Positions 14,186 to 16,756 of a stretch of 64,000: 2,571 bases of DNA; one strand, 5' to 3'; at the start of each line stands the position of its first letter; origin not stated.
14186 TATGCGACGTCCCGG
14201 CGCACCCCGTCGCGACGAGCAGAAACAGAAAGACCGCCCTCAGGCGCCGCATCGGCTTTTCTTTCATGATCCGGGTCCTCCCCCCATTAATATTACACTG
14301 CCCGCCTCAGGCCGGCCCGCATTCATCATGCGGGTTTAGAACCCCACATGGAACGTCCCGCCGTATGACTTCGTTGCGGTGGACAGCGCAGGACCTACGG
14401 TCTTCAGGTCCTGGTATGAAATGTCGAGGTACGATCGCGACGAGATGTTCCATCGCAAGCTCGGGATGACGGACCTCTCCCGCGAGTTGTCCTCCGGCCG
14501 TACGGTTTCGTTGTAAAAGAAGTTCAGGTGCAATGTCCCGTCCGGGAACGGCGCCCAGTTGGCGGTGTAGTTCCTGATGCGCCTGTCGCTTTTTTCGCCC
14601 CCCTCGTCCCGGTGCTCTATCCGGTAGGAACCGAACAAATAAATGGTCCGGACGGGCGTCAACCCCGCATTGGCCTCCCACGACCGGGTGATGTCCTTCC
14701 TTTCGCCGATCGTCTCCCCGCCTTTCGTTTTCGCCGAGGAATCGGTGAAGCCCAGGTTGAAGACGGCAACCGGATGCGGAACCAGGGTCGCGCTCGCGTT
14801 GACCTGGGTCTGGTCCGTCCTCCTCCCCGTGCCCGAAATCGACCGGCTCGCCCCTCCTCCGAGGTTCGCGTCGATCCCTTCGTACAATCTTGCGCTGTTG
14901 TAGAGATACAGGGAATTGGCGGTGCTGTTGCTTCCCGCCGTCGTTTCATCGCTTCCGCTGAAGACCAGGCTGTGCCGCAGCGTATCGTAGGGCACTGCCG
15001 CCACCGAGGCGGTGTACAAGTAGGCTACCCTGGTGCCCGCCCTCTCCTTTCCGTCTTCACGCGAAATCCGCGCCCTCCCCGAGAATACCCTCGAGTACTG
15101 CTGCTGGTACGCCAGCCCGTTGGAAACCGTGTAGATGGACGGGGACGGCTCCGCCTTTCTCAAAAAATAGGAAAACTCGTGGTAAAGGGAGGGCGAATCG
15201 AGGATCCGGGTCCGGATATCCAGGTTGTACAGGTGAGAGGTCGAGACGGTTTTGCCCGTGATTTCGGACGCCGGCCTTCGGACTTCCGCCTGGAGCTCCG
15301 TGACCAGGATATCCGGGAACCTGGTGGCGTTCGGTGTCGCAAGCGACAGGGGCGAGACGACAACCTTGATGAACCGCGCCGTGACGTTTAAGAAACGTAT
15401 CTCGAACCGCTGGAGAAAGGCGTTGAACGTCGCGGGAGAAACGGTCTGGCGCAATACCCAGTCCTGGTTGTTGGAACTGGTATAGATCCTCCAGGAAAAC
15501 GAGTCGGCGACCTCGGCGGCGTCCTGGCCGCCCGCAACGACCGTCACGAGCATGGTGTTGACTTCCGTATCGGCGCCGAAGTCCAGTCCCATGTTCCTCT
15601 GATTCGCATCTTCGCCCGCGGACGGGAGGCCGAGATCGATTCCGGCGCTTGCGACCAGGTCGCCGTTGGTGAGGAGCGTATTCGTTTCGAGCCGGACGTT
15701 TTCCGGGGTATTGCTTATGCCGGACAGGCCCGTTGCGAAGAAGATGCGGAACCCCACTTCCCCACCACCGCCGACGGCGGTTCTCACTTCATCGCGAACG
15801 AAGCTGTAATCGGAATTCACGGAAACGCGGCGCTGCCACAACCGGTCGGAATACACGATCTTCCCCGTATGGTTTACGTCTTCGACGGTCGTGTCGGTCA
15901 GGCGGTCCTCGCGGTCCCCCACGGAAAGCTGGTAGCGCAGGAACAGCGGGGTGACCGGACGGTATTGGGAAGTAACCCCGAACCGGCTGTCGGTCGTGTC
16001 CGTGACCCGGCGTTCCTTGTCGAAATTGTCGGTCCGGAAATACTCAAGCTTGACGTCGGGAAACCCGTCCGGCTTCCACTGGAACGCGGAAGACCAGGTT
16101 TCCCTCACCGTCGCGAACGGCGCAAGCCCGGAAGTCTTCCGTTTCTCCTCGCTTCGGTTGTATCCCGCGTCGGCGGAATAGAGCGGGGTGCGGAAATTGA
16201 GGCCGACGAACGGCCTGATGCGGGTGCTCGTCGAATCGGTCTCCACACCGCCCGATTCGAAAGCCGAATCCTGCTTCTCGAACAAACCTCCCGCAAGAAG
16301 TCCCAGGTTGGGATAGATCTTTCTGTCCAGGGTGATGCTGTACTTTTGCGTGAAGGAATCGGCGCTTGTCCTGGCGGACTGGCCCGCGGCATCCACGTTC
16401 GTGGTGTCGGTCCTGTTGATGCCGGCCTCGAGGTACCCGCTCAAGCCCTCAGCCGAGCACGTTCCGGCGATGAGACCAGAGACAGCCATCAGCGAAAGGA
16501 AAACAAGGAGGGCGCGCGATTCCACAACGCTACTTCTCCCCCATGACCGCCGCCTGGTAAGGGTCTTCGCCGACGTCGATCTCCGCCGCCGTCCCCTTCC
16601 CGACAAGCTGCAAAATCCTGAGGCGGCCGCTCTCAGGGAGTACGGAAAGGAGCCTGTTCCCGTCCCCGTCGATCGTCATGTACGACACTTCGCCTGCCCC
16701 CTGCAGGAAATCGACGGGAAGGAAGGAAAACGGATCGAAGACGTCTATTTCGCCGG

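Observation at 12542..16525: Barrel plus twin CsgG/LpoB/DUF799-like lipoprotein module inside a cytochrome operon (copy 1)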

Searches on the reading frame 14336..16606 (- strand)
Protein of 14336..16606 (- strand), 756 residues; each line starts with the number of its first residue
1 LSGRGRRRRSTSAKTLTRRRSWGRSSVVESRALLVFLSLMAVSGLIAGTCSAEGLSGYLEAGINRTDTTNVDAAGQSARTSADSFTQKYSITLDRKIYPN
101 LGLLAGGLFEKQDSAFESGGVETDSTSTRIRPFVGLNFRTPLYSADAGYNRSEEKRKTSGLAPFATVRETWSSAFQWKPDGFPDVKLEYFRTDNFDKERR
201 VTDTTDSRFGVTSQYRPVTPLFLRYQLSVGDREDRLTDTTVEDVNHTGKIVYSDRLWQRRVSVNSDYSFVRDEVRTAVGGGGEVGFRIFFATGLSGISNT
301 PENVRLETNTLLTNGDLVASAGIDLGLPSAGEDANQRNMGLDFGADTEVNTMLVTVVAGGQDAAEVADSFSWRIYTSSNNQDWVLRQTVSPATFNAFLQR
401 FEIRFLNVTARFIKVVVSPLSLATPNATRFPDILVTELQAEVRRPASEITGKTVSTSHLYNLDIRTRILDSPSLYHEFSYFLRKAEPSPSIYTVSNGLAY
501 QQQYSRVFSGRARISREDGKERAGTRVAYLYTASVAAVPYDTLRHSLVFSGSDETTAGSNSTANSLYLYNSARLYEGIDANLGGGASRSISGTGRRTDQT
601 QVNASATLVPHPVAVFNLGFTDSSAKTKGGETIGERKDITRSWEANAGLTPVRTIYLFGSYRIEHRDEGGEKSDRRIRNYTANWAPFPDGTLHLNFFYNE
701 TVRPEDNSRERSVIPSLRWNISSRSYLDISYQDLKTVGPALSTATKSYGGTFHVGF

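Call 3: search_protein_families(library=pfam, proteins=[window:14336-16606:-], max_evalue=0.1)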
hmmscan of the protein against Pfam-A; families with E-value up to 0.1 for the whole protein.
window:14336-16606:- (756 aa): 0 families

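Call 4: search_protein_families(library=ncbifam, proteins=[window:14336-16606:-], max_evalue=0.1)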
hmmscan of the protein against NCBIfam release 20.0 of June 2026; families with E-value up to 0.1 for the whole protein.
window:14336-16606:- (756 aa): 0 families

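Call 18: find_homologous_proteins(query=window:14336-16525:-, max_evalue=0.001)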
Query window:14336-16525:- (729 aa): 145 proteins with E <= 0.001 among 8000 candidates; the best 120 are listed.
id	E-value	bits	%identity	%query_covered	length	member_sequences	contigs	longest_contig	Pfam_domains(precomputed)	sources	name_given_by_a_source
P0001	0.0e+0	1627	100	100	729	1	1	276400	-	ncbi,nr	ncbi:MAG: hypothetical protein HY896_06700 [Deltaproteobacteria bacterium]|nr:hypothetical protein [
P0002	0.0e+0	1077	65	100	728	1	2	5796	-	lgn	-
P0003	0.0e+0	1072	65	100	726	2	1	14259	-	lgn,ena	-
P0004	0.0e+0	1060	65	100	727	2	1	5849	-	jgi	-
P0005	0.0e+0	1036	62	99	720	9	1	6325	-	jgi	jgi:hypothetical protein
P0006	0.0e+0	1014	62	98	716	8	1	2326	-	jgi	jgi:hypothetical protein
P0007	2.4e-292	990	60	100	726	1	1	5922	-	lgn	-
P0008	1.6e-276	937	58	99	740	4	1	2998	-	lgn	-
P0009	2.2e-274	930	58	100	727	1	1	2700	-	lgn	-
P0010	5.5e-274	929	57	99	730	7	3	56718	-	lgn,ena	-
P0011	3.2e-270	917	57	99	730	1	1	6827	-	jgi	jgi:hypothetical protein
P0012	1.3e-269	915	57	100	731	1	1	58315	-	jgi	jgi:hypothetical protein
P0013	2.1e-269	914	57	99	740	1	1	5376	-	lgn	-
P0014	3.2e-266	903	57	98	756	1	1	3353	-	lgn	-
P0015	6.6e-252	856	54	99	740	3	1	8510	-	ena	-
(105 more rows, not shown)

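Call 21: find_related_loci(query=A1, collection=genome_contigs, flank=10000)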
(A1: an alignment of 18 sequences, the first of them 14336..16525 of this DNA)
Query A1 (729 aa) in genome_contigs; peptide patterns used: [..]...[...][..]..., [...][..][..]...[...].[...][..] (x = any residue, [..] = any of these).
152 stretches matched a pattern; 102 encode a relative of the query (tblastn E <= 1e-3); the best 80 are kept; 80 distinct loci.
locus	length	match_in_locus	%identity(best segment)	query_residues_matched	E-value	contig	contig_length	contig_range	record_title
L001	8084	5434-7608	50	3-729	0e+0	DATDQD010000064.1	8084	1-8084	MAG TPA_asm: Bacteroidota bacterium isolate SMAG_U7938 k141_2408143, whole genome shotgun sequence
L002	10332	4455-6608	47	2-729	0e+0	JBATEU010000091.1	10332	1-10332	MAG: Candidatus Deferrimicrobium sp. isolate MFD10095_ilm_asm_bin1 k127_1155, whole genome shotgun sequence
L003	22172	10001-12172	44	5-729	0e+0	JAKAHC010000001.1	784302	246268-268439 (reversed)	MAG: Deltaproteobacteria bacterium isolate WY2.bin79 NODE_2_length_784302_cov_4.333317, whole genome shotgun sequence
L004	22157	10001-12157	43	12-729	0e+0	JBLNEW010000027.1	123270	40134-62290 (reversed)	MAG: Deltaproteobacteria bacterium isolate MAG62 PRJNA488683_bin1_renamed_26, whole genome shotgun sequence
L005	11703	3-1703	49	156-729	2e-177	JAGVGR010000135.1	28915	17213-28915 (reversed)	MAG: bacterium isolate DeMMO2_8 c_000000040002, whole genome shotgun sequence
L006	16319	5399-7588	41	1-729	3e-168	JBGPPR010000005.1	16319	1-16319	MAG: Thermodesulfovibrionia bacterium isolate OBJ1_062018_150_9 k141_2655925_length_16319_cov_9.0229, whole genome shotg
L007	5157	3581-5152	51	3-524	4e-168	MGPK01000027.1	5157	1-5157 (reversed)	MAG: Deltaproteobacteria bacterium GWA2_54_12 gwa2_scaffold_28018, whole genome shotgun sequence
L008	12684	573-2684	41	20-729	4e-164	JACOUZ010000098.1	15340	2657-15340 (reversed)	MAG: Acidobacteria bacterium isolate NC_groundwater_87_Ag_B-0.1um_69_32 B_2_S2_170907_scaffold_583825, whole genome shot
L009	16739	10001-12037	41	21-705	6e-163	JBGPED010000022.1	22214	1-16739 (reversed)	MAG: Acidobacteriota bacterium isolate OBJ_0618_7090110_99 k141_9134607_length_22214_cov_16.1800, whole genome shotgun s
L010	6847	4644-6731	39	7-709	3e-161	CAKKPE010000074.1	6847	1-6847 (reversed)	bacterium isolate Hainich-H32-bin143-1 genome assembly, contig: H32-bin143_1_Hain_PNK108_H32_02um_8466_length_6847_cov_7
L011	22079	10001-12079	42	8-705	6e-163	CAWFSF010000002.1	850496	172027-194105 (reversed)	MAG: Nitrospirota bacterium isolate MFD00905.bin.2.216 genome assembly, contig: contig_17522, whole genome shotgun seque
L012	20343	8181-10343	39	8-729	2e-155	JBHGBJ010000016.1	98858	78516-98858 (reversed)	MAG: Thermodesulfobacteriota bacterium isolate SBS.BIN.12 SBSBIN12_contig_16, whole genome shotgun sequence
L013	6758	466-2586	39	5-708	9e-155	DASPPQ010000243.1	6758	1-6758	MAG TPA_asm: Thermodesulfobacteriota bacterium isolate SMAG_U12177 k141_911985, whole genome shotgun sequence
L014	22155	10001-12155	49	5-729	0e+0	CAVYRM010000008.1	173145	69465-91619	MAG: uncultured delta proteobacterium isolate MFD05942.bin.2.99 genome assembly, contig: contig_4817, whole genome shotg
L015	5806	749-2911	39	13-729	4e-152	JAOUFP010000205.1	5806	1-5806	MAG: Nitrospirota bacterium isolate 4_1_July_SF_Bin47 4_1_July_SF_Bin47_scaffold_8030_c1, whole genome shotgun sequence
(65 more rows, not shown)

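Call 36: predict_structure(alignment_id=A1)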
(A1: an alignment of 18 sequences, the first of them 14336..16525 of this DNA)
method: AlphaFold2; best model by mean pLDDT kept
length: 729 residues; sequences in the alignment: 18
mean_pLDDT: 82.1   pTM: 0.60
mean pLDDT of the five models: 82.1, 78.7, 76.5, 72.3, 69.7
residues with pLDDT >= 90: 314; 70-90: 273; 50-70: 92; < 50: 50
segments of 3 or more residues with pLDDT < 50: 18-23, 263-273, 283-294, 301-307, 332-335, 396-403
pLDDT, mean of each block of 10 residues (from residue 1): 57 52 68 92 79 85 92 91 87 76 94 93 89 74 95 93 92 86 95 94 89 89 93 91 88 69 47 54 44 51 49 73 79 54 78 75 65 76 82 50 56 77 78 93 90 88 90 93 96 86 96 94 93 92 92 95 88 94 91 93 79 92 89 91 79 88 85 86 89 91 90 83 93
secondary structure, 60 per line:
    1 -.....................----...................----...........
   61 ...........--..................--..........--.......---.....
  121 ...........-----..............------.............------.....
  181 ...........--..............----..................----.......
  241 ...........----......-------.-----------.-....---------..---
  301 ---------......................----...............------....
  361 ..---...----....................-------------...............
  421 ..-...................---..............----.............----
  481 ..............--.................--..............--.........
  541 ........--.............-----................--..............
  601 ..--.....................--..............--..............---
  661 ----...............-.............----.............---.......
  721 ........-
elements in order (helices of 4 or more, strands of 3 or more residues): H2-22 E27-45 E50-71 E74-91 E94-103 E106-112 E116-131 E137-150 E157-169 E176-191 E194-207 E212-229 E234-251 E256-261 H283-286 E310-331 H336-342 E343-350 E357-362 E366-368 E373-392 E406-418 H419-422 E424-442 E446-459 E464-476 E481-494 E497-513 E516-529 E532-548 E551-563 E569-584 E587-602 E605-625 E628-641 E644-657 E665-676 E681-693 E698-710 E714-728

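Call 40: fold_search(model_id=the predicted structure, library=pdb)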
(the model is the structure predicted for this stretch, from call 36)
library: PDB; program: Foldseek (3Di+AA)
matches with E <= 10: 804; with E <= 0.001: 229
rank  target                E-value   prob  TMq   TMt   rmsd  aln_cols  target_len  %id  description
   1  1xkw                  5.9e-10  1.00  0.23  0.24  20.4       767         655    8  Pyochelin outer membrane receptor FptA from Pseudomonas aeruginosa (released 2005-10-04)
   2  6r2q_B                2.0e-09  1.00  0.30  0.32  17.3       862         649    8  Structure of the Mtr complex (released 2020-04-22)
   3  5fok_B                9.6e-09  1.00  0.20  0.21  19.7       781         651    9  Crystal structure of the siderophore receptor PiuA from Pseudomonas aeruginosa (released 2016-05-11)
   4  2hdi_A                2.1e-08  1.00  0.24  0.27  18.4       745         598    9  Crystal structure of the Colicin I receptor Cir from E.coli in complex with receptor binding domain of Colicin Ia. (released 2007-05-08)
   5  9nn6_A                3.6e-08  1.00  0.25  0.27  15.8       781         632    7  E. coli Cir in Complex with the RBD of Microcin V (released 2025-09-24)
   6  5nec_B                5.4e-08  1.00  0.20  0.21  19.7       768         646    9  Crystal structure of the siderophore receptor PiuD from Pseudomonas aeruginosa (released 2018-02-07)
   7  5fok_A                6.1e-08  1.00  0.20  0.21  19.7       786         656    9  Crystal structure of the siderophore receptor PiuA from Pseudomonas aeruginosa (released 2016-05-11)
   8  5nec_A                7.3e-08  1.00  0.21  0.22  20.6       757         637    9  Crystal structure of the siderophore receptor PiuD from Pseudomonas aeruginosa (released 2018-02-07)
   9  2hdf                  1.0e-07  1.00  0.26  0.30  13.7       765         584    6  Crystal structure of the Colicin I receptor Cir from E.coli (released 2007-05-08)
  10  5fr8_A                1.2e-07  1.00  0.24  0.25  21.8       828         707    7  Crystal structure of the siderophore receptor PirA from Acinetobacter baumannii (released 2016-05-11)
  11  5mzs                  1.8e-07  1.00  0.26  0.26  19.0       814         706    8  Crystal structure of the ferric enterobactin receptor (PfeA) mutant (R480A_Q482A) from Pseudomonas aeruginosa (released 2018-02-14)
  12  5fp1                  2.1e-07  1.00  0.20  0.20  18.1       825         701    6  Crystal structure of the siderophore receptor PiuA from Acinetobacter baumannii (released 2016-05-11)
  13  4rdt_A                3.4e-07  1.00  0.26  0.29  17.0       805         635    7  Structure of the bacterial Zn-transporter ZnuD from Neisseria meningitidis (flexible conformation bound to a zinc ion) (released 2015-08-19)
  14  1nqe                  3.4e-07  1.00  0.23  0.27  13.5       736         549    6  OUTER MEMBRANE COBALAMIN TRANSPORTER (BTUB) FROM E. COLI (released 2003-04-29)
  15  4rdr                  3.6e-07  1.00  0.26  0.26  16.8       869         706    7  Structure of the bacterial Zn-transporter ZnuD from Neisseria meningitidis (locked conformation bound to zinc and cadmiu (released 2015-08-19)
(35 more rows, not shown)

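Call 56: search_solved_structures(query=A1, max_evalue=10)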
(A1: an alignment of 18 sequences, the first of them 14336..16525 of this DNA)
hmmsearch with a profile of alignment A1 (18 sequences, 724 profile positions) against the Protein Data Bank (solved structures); distinct sequences matched with E-value up to 10: 1.
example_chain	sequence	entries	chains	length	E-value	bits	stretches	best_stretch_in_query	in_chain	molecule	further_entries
5upr_A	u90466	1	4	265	0.26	12.5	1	519-592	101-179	Triosephosphate isomerase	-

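Call 69: search_protein_representatives(alignment_id=A1)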
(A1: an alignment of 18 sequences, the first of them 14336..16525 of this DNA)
Query: 18 sequences, 724 profile positions. Proteins with E-value up to 0.001 (for the whole library): 1402; up to 1e-10: 1192; up to 1e-30: 729. The best 150 are listed.
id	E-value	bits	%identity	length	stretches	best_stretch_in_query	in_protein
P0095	1.2e-298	1008.7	-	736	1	5-724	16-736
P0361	2.3e-284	961.5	-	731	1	5-723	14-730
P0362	3.3e-283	957.7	-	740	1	7-724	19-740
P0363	1.5e-271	919.1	-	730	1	12-724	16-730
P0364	3.7e-271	917.8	-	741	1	5-724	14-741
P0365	4.6e-271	917.5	-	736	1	7-724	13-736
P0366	4.3e-267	904.4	-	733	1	6-724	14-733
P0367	2.2e-264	895.5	-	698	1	24-724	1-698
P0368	5.8e-263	890.7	-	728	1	2-723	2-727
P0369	8.3e-261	883.6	-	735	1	11-724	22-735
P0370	2.0e-260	882.3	-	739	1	6-724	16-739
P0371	1.8e-258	875.9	-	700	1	24-724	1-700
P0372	1.3e-254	863.2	-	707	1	24-724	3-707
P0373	7.5e-251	850.7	-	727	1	9-723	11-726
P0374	2.4e-247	839.1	-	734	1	10-724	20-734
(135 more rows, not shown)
